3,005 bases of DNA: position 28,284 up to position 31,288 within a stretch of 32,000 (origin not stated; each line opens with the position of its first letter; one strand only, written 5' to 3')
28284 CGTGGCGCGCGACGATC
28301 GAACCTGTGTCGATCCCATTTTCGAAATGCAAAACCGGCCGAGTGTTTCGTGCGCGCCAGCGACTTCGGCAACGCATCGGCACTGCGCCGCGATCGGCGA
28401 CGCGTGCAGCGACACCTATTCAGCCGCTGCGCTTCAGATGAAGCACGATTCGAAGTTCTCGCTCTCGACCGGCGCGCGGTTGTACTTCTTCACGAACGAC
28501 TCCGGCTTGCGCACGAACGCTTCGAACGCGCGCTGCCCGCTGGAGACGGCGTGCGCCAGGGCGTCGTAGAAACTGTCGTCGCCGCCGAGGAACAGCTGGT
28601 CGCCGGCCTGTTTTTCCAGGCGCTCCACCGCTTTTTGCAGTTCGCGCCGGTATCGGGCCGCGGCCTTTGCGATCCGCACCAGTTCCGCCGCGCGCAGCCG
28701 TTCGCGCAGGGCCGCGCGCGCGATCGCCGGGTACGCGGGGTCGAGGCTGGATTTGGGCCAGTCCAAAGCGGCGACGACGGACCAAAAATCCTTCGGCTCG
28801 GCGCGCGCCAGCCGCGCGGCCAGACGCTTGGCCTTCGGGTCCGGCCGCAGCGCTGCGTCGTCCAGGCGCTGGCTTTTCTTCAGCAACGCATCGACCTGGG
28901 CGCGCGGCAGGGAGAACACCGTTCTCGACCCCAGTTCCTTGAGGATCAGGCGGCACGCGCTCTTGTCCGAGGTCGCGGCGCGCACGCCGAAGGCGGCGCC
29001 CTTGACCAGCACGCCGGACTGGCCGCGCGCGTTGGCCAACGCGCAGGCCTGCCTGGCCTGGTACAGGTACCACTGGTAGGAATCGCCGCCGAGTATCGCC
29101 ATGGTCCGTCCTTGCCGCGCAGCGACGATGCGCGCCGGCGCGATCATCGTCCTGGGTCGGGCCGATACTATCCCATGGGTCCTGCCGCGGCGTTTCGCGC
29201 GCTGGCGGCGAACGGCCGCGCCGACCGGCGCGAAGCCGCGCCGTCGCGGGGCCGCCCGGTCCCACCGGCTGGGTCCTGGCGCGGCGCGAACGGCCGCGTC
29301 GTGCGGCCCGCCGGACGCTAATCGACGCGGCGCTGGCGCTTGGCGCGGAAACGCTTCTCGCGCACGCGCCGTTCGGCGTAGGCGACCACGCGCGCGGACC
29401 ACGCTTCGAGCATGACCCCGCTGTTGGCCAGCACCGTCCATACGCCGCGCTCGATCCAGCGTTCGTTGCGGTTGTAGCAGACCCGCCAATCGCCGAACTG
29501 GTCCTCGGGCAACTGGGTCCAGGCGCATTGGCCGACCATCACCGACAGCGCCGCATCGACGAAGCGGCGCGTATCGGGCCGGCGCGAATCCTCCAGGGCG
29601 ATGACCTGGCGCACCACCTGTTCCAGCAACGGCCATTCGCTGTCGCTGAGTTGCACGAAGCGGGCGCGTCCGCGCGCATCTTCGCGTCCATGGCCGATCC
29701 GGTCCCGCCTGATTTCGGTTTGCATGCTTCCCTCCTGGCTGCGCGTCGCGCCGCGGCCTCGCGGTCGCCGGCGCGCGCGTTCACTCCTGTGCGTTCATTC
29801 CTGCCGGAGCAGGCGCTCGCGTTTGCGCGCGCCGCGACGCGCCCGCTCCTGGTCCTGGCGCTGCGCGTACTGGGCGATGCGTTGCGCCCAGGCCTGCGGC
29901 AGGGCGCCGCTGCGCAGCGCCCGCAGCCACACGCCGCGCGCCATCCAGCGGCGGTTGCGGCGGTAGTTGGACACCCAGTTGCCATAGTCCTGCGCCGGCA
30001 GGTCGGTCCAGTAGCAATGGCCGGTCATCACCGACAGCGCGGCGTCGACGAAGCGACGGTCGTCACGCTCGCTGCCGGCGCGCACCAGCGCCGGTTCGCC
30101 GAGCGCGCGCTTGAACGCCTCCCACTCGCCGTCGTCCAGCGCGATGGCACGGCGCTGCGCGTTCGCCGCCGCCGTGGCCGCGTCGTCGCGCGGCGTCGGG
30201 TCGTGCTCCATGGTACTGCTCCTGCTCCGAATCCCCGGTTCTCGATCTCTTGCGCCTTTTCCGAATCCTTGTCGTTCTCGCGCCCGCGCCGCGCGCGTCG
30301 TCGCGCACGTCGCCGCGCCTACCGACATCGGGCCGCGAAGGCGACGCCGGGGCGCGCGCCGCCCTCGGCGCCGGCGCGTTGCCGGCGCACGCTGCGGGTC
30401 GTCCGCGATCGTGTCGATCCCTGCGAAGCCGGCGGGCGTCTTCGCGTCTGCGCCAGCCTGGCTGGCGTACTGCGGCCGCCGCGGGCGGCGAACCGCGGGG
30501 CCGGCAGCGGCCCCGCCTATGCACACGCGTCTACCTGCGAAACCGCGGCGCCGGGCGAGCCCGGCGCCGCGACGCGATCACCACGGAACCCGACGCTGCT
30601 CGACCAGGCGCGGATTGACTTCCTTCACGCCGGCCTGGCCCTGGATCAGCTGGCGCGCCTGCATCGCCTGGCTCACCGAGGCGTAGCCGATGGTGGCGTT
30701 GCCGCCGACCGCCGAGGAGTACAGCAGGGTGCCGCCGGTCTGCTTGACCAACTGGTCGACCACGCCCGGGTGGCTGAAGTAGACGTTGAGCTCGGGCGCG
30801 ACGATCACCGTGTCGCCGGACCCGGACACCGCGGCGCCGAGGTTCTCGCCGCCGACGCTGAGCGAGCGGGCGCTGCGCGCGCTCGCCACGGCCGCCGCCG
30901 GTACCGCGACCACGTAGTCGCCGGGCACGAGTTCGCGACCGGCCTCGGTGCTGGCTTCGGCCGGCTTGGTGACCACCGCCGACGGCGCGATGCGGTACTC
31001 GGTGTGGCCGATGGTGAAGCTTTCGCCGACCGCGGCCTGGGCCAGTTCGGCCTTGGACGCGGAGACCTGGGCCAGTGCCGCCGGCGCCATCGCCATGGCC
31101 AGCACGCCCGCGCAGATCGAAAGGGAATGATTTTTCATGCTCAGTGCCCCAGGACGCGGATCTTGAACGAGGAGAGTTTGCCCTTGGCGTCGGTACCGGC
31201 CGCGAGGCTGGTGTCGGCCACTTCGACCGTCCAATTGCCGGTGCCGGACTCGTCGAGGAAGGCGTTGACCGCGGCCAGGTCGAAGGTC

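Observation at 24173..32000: Two paralogous operons of a propeptide-less kexin-like protease plus a trans-encoded propeptide-like partner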

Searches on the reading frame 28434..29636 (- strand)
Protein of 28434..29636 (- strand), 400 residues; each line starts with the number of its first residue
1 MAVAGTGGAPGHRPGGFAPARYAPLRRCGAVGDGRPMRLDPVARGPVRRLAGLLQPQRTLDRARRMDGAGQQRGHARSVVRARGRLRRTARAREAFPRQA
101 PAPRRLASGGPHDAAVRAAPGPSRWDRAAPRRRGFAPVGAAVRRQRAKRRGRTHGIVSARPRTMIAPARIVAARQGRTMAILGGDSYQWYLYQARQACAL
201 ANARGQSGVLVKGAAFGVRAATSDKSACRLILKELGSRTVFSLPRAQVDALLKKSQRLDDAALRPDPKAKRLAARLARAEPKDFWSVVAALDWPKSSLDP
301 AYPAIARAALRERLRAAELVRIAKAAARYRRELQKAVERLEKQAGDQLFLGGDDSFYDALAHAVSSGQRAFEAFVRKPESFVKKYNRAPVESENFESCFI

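Call 44: search_protein_families(library=pfam, proteins=[window:28434-29636:-], max_evalue=0.01)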
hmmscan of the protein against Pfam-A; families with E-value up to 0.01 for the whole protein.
window:28434-29636:- (400 aa): 1 family
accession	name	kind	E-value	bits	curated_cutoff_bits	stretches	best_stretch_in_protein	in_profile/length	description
PF14024.11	DUF4240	-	7.2e-06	26.6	27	1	282-388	4-107/129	Protein of unknown function (DUF4240)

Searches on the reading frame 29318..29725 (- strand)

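Call 44: search_protein_families(library=pfam, proteins=[window:29318-29725:-], max_evalue=0.01)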
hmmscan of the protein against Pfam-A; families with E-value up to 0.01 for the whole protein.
window:29318-29725:- (135 aa): 1 family
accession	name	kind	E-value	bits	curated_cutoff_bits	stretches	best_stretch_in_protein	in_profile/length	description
PF13340.11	DUF4096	-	1.2e-15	57.9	34.3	1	26-98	1-74/76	Putative transposase of IS4/5 family (DUF4096)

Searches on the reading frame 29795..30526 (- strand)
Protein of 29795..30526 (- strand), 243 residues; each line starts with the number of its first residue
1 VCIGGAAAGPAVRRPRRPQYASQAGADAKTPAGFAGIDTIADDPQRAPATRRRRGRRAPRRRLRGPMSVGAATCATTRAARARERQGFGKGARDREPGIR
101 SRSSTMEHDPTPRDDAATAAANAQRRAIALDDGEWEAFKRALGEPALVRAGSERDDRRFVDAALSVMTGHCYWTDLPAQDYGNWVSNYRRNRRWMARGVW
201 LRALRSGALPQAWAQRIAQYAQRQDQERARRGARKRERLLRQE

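Call 44: search_protein_families(library=pfam, proteins=[window:29795-30526:-], max_evalue=0.01)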
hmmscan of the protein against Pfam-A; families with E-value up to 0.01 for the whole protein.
window:29795-30526:- (243 aa): 1 family
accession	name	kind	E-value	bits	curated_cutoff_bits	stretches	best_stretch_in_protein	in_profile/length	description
PF13340.11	DUF4096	-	3.6e-14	53.2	34.3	1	130-202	1-74/76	Putative transposase of IS4/5 family (DUF4096)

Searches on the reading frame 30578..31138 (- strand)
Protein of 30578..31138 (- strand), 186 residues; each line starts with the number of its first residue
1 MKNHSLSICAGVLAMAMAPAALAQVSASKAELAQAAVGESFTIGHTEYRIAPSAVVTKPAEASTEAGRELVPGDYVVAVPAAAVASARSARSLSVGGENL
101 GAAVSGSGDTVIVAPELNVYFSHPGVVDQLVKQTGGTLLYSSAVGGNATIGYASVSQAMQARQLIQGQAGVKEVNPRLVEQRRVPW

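Call 4: search_protein_families(library=pfam, proteins=[window:30578-31138:-], max_evalue=1)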
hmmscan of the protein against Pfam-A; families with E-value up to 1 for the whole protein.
window:30578-31138:- (186 aa): 0 families

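Call 15: find_encoding_contigs(protein=window:30578-31138:-, flank=10000, max_places=4)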
Protein window:30578-31138:- (186 aa): 2 contigs read that carry it; 1 place shown.
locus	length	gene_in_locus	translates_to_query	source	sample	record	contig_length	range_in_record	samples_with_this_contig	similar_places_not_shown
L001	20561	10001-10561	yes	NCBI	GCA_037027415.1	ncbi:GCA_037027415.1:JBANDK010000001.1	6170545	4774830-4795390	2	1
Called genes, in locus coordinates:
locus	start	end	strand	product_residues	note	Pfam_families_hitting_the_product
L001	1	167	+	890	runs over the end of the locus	PF13954:PapC_N, PF00577:Usher, PF13953:PapC_C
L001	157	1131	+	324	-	PF22003:MrkDrd, PF00419:Fimbrial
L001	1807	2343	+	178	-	PF00419:Fimbrial, PF16970:FimA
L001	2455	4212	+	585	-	PF00082:Peptidase_S8, PF01483:P_proprotein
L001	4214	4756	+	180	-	-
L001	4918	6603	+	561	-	PF00082:Peptidase_S8, PF01483:P_proprotein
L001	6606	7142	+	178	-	-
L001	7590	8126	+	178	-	PF00419:Fimbrial, PF16970:FimA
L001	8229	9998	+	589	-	PF00082:Peptidase_S8, PF01483:P_proprotein (weak)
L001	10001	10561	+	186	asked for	-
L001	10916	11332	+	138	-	PF13340:DUF4096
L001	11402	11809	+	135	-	PF13340:DUF4096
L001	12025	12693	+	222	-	PF14024:DUF4240 (weak)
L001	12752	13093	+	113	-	-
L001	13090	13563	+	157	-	PF06108:DUF952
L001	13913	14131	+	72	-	-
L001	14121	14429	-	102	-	-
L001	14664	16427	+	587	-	PF00082:Peptidase_S8, PF01483:P_proprotein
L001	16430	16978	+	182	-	-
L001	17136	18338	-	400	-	PF01757:Acyl_transf_3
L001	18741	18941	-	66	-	-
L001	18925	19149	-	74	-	-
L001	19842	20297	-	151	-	-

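Call 20: search_protein_families(library=ncbifam, proteins=[window:30578-31138:-], max_evalue=1)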
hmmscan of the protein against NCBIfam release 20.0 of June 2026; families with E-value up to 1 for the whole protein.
window:30578-31138:- (186 aa): 1 family
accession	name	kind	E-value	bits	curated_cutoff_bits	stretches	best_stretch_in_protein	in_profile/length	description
NF053642.1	Mfer764_fam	equivalog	0.037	12.9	560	1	79-159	74-157/393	Mfer764 family protein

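Call 61: search_protein_families(library=pfam, proteins=[L001:4214-4753:+, L001:6606-7139:+], max_evalue=1)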
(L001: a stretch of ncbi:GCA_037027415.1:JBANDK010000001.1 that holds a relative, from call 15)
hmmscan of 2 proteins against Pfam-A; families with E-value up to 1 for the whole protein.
L001:4214-4753:+ (180 aa): 0 families

L001:6606-7139:+ (178 aa): 1 family
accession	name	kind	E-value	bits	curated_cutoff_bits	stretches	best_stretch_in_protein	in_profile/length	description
PF09298.16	FAA_hydrolase_N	-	0.049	14.2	25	1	50-126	4-72/105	Fumarylacetoacetase N-terminal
